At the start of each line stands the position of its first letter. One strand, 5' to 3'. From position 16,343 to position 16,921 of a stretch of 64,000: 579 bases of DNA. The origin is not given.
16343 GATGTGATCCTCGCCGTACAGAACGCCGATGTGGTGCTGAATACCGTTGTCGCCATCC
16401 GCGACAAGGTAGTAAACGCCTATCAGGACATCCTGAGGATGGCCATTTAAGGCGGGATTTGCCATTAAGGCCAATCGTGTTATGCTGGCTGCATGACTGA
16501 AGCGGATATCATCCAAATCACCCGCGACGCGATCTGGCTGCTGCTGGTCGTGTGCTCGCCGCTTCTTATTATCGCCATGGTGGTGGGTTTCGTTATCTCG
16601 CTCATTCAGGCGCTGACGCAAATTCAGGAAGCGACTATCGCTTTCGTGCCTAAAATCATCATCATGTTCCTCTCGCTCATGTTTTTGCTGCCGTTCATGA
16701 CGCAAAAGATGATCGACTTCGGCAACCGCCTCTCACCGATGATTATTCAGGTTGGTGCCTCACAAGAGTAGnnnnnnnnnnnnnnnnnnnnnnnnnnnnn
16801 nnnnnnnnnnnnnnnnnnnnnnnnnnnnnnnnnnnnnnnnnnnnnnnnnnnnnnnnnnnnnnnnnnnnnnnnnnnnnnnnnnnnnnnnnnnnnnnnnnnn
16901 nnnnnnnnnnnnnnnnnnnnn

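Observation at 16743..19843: Two AT-richer paralogous polytopic membrane proteins inserted antisense between fliQ and fliR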

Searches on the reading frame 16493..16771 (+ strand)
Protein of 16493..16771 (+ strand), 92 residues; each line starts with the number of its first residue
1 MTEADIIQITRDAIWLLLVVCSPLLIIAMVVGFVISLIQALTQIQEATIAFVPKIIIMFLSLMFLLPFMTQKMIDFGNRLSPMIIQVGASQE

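Call 3: search_protein_families(library=pfam, proteins=[window:16493-16771:+], max_evalue=1)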
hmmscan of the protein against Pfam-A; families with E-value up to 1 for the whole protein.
window:16493-16771:+ (92 aa): 5 families
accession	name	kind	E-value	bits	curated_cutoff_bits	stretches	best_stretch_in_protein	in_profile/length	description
PF01313.24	Bac_export_3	-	3.4e-27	94.6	25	1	6-76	2-72/74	Bacterial export proteins, family 3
PF12794.12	MscS_TM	-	0.032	13.5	28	1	4-71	37-104/339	Mechanosensitive ion channel inner membrane domain 1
PF09490.15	CbtA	-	0.037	14.3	30.7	1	10-69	142-199/239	Probable cobalt transporter subunit (CbtA)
PF05656.20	DUF805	-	0.061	14.2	25.7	1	9-70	8-64/111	Protein of unknown function (DUF805)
PF01312.24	Bac_export_2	-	0.76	9.4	24.4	0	5-54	65-114/335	FlhB HrpN YscU SpaS Family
